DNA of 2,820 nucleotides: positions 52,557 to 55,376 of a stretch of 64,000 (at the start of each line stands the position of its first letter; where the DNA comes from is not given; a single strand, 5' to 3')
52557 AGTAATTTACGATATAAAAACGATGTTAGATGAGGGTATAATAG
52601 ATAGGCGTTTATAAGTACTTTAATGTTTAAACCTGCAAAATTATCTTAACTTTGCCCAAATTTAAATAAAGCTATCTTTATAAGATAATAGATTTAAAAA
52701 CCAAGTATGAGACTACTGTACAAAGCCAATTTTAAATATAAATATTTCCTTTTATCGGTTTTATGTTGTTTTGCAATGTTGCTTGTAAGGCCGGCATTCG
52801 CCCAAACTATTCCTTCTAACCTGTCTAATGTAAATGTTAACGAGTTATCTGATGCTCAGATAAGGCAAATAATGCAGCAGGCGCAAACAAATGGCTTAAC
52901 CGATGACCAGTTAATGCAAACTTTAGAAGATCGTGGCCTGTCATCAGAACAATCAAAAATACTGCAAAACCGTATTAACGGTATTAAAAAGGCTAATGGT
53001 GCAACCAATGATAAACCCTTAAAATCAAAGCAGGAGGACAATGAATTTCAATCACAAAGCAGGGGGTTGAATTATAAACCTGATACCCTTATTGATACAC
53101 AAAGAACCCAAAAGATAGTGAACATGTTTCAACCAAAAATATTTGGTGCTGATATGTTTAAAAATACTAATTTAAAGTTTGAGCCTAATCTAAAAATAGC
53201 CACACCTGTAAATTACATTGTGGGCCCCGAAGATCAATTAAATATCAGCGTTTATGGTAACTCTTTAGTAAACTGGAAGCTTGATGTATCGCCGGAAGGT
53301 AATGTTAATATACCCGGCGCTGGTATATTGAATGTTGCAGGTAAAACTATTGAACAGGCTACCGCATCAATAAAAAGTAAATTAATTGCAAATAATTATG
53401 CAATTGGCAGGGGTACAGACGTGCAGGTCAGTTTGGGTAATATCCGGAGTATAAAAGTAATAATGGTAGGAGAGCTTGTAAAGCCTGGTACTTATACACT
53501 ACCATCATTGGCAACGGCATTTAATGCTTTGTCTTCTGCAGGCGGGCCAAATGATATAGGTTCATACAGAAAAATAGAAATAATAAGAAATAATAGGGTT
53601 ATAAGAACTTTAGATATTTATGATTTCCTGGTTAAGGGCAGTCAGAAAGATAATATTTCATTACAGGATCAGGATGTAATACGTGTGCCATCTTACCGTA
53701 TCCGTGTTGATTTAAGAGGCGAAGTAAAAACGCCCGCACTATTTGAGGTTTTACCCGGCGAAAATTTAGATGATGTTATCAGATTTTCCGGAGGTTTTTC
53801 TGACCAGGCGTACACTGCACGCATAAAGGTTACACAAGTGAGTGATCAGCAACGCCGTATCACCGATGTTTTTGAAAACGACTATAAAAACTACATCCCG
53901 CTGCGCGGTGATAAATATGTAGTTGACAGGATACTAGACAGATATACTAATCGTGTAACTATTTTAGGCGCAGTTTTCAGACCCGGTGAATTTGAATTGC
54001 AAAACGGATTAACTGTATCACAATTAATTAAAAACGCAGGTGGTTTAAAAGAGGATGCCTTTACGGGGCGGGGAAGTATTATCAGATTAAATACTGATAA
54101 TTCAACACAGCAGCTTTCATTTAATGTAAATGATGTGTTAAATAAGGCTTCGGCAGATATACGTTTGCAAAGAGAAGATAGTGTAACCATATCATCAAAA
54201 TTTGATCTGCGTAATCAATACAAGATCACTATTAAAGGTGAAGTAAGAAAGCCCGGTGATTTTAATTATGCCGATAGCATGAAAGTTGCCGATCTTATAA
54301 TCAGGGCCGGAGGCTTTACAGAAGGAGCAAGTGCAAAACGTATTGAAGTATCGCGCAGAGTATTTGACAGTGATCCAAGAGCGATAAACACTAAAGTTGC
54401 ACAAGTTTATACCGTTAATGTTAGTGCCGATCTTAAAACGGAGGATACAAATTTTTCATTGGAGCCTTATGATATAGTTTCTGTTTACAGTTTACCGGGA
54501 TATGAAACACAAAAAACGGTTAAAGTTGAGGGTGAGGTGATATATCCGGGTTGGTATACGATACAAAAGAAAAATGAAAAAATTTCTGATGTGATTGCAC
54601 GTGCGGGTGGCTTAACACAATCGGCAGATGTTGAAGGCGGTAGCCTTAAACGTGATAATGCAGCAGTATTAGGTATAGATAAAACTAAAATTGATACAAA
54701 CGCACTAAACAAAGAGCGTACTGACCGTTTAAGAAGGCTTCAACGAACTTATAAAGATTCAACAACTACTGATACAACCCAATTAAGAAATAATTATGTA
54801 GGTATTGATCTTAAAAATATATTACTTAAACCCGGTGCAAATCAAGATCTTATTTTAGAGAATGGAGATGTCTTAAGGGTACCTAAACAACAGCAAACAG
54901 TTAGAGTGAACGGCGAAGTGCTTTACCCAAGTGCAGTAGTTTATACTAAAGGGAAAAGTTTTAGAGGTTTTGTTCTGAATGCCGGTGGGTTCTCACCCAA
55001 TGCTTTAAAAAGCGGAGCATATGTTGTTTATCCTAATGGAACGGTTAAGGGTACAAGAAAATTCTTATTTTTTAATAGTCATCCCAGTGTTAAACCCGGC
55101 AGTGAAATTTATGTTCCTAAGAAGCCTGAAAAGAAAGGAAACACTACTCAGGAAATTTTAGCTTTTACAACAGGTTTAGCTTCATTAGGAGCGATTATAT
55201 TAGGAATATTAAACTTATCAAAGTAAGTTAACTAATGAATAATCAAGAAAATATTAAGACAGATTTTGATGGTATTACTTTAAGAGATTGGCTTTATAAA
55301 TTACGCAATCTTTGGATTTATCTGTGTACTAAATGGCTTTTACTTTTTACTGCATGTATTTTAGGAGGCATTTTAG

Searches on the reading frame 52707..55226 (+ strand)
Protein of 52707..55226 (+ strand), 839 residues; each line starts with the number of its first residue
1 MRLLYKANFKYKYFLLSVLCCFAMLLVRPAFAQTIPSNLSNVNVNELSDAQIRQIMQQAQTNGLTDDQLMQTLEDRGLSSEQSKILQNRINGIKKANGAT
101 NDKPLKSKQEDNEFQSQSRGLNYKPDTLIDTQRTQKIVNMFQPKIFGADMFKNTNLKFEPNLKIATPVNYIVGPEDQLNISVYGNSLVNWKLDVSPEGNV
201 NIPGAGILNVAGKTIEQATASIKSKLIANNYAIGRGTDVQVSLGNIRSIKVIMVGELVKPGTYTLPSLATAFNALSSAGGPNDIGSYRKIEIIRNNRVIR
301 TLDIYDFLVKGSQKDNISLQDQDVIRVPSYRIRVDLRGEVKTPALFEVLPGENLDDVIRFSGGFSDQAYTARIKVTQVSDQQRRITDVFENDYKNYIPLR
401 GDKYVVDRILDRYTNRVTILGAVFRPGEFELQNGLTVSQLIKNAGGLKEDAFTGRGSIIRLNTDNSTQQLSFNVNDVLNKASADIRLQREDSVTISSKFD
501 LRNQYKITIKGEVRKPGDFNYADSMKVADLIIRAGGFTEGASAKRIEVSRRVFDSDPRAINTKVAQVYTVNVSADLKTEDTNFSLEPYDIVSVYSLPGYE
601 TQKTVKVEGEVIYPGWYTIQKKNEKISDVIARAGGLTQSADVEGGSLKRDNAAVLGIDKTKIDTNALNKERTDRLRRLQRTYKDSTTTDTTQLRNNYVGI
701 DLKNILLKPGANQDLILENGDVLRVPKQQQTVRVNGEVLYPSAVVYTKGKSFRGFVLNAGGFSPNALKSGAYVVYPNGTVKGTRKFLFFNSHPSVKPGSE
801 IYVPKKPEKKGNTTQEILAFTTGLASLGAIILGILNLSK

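Call 40: search_protein_families(library=pfam, proteins=[window:52707-55226:+], max_evalue=0.00001)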
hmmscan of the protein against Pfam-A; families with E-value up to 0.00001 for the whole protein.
window:52707-55226:+ (839 aa): 3 families
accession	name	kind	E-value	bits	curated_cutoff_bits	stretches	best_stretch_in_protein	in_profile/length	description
PF10531.15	SLBB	-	7.2e-50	167.1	27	3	506-551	1-46/55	SLBB domain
PF22461.2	SLBB_2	-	5.6e-39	132.5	27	2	506-593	2-79/79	SLBB domain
PF02563.21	Poly_export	-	3.7e-17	62.7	28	1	166-241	3-74/77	Polysaccharide biosynthesis/export protein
